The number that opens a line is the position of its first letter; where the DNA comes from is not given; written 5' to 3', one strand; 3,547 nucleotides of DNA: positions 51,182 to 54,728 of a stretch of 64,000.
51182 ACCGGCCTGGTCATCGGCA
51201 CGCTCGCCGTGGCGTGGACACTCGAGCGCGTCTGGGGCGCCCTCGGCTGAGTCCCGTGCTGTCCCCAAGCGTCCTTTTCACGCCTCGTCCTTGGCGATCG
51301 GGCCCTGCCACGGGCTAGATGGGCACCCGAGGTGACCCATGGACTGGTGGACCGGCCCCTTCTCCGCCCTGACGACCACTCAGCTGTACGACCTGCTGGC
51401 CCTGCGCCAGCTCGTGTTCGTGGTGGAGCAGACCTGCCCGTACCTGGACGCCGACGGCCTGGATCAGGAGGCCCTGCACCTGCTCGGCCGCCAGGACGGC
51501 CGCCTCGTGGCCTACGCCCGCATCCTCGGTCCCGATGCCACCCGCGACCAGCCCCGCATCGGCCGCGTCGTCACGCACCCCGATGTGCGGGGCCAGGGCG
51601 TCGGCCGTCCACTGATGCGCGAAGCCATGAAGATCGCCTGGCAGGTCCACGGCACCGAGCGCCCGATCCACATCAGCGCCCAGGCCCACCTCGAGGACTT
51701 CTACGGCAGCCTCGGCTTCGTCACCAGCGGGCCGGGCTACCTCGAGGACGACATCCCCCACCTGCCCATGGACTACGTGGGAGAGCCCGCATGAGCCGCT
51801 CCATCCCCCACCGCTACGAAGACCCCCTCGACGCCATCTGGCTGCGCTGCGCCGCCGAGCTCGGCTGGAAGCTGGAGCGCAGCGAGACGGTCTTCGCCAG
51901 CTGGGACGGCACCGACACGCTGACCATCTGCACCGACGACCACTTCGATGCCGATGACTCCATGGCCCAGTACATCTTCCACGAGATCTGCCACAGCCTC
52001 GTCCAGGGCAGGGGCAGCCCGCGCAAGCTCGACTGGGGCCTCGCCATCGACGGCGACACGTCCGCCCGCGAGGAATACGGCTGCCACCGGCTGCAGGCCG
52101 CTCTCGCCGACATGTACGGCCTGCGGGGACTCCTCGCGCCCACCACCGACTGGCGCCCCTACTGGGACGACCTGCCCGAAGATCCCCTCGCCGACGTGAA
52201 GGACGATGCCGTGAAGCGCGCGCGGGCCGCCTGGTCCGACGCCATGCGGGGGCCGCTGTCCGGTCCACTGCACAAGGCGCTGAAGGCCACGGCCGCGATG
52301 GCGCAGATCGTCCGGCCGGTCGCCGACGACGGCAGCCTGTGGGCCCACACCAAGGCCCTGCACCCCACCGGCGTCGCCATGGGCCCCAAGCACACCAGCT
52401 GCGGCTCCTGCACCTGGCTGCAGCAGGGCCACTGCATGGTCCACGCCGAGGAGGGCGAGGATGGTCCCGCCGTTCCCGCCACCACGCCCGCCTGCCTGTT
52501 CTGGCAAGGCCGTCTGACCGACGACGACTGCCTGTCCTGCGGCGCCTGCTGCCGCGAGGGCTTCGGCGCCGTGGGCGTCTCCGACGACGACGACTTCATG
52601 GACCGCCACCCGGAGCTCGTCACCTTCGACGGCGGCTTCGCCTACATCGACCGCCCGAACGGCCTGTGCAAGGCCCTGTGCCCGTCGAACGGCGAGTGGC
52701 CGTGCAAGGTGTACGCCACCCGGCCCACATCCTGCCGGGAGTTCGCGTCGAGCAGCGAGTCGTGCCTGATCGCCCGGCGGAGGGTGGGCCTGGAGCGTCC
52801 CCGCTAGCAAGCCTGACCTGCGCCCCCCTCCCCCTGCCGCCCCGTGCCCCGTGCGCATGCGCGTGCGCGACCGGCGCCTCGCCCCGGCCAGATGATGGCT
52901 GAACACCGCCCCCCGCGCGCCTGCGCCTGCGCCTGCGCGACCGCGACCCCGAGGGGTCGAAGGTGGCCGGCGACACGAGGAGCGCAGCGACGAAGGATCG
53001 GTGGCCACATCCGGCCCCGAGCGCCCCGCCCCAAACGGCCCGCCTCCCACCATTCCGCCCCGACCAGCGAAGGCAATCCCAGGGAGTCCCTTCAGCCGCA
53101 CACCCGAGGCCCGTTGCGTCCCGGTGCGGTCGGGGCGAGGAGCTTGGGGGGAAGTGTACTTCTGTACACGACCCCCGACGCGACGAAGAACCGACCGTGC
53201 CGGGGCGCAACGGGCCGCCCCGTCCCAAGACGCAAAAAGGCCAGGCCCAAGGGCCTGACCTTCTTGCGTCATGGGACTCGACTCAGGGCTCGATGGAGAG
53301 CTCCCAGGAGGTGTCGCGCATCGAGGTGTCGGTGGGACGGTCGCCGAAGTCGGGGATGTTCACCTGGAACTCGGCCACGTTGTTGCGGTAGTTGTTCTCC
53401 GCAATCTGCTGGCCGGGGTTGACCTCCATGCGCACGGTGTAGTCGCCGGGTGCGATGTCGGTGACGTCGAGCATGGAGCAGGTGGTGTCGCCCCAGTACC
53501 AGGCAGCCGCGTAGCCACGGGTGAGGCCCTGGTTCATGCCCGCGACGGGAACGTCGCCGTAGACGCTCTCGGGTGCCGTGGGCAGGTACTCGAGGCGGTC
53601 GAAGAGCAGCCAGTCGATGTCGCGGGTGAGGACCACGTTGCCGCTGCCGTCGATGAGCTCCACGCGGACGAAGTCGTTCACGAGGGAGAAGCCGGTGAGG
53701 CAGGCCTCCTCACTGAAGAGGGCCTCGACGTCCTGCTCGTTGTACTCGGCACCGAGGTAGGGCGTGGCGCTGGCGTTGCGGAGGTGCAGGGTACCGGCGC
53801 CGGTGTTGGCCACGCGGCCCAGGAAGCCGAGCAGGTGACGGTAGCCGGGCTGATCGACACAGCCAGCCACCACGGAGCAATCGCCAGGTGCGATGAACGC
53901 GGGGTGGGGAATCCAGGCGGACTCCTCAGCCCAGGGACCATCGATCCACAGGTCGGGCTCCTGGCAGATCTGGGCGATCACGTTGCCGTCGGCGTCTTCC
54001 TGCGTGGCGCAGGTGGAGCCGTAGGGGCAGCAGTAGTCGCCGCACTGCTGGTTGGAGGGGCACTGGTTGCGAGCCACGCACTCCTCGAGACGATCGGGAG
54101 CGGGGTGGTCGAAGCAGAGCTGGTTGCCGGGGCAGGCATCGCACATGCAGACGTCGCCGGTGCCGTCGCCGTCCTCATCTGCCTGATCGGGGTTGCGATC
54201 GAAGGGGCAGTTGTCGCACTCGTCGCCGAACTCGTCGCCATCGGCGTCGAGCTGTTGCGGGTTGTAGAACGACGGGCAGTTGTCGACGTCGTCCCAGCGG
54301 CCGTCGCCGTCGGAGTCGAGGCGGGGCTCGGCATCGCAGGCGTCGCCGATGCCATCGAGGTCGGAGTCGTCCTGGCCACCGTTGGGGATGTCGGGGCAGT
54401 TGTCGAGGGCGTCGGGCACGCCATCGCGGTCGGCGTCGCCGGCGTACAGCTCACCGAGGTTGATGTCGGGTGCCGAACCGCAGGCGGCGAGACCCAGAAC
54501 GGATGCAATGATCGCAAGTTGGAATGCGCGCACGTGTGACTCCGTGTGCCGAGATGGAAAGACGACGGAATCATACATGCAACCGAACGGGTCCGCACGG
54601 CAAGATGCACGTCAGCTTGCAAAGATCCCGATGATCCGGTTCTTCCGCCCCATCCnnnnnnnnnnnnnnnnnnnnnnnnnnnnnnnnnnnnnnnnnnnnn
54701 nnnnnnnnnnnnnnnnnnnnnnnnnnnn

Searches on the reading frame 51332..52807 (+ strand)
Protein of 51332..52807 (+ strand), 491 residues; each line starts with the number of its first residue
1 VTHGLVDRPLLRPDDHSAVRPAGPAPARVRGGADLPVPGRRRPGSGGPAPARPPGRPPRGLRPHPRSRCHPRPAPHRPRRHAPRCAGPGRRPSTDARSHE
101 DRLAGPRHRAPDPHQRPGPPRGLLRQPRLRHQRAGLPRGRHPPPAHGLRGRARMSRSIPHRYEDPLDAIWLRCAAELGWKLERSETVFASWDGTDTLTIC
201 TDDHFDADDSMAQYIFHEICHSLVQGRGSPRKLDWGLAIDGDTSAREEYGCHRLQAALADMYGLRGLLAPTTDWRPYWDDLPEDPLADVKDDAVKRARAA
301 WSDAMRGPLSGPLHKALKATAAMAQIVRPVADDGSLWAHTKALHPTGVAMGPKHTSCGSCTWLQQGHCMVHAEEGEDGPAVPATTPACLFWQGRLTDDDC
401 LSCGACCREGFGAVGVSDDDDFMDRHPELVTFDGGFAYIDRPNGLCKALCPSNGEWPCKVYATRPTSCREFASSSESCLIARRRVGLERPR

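Call 41: search_protein_families(library=pfam, proteins=[window:51332-52807:+], max_evalue=0.001)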
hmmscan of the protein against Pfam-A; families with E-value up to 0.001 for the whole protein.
window:51332-52807:+ (491 aa): 1 family
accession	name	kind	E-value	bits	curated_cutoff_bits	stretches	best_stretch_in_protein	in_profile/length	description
PF03692.20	CxxCxxCC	-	3.7e-06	28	23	1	399-474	1-72/85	Putative zinc- or iron-chelating domain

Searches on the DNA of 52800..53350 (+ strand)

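Call 14: search_rna_families(source=window, start=52800, end=53350, threshold=evalue, max_evalue=10)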
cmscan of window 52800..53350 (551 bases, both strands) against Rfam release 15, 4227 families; matches with E-value up to 10: 9.
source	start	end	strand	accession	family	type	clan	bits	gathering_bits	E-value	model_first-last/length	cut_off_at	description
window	53219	53281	+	RF04136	MIR1862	Gene; miRNA;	-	23.1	84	0.045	1-90/90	no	MIR1862 microRNA precursor family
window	53222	53277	-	RF03573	mir-1954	Gene; miRNA;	-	19.3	99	0.19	1-82/82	no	mir-1954 microRNA precursor family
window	53227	53272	+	RF03712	MIR6450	Gene; miRNA;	-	18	70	0.96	1-107/107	no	MIR6450 microRNA precursor family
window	52945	52969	-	RF01716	PhotoRC-I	Cis-reg;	-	15.8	45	0.16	1-44/44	no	PhotoRC-I RNA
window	53087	53152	-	RF03249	mir-2114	Gene; miRNA;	-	15.6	94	3.5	1-84/84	no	mir-2114 microRNA precursor family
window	53223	53284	-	RF00769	mir-331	Gene; miRNA;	-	15.5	80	3.8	1-92/92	no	mir-331 microRNA precursor family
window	53161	53211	-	RF01534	TB10Cs4H4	Gene; snRNA; snoRNA; HACA-box;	-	15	50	4.4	1-66/66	no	Trypanosomatid snoRNA TB10Cs4H4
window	53227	53272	-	RF03961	mir-9033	Gene; miRNA;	-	15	100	4.8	1-72/72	no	mir-9033 microRNA precursor family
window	53108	53216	-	RF03720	MIR4228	Gene; miRNA;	-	13.4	180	4.7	29-129/152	no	MIR4228 microRNA precursor family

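Call 55: search_dna_similar(query=window:52936-53226:+, collection=plasmids, mode=distant, max_evalue=0.001, max_rows=15)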
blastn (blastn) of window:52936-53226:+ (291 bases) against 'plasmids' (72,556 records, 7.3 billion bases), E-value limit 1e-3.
No match.

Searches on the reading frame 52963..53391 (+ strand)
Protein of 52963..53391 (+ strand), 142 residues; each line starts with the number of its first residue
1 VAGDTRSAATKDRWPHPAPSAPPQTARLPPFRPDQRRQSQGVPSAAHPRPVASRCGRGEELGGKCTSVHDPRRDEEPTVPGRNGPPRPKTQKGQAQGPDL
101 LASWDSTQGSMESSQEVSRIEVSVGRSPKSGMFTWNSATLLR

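Call 59: find_homologous_proteins(query=window:52963-53391:+, max_evalue=0.001)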
Query window:52963-53391:+: 12 candidates shared short words with the query, none scored E <= 0.001.

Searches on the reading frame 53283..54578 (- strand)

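Call 41: search_protein_families(library=pfam, proteins=[window:53283-54578:-], max_evalue=0.001)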
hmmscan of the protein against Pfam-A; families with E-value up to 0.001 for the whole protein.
window:53283-54578:- (431 aa): 2 families
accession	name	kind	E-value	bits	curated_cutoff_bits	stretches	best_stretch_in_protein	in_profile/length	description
PF02412.23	TSP_3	-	8e-13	48.3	25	2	71-109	2-36/36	Thrombospondin type 3 repeat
PF01186.22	Lysyl_oxidase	-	3.1e-10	40.4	20.4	1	349-406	136-192/204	Lysyl oxidase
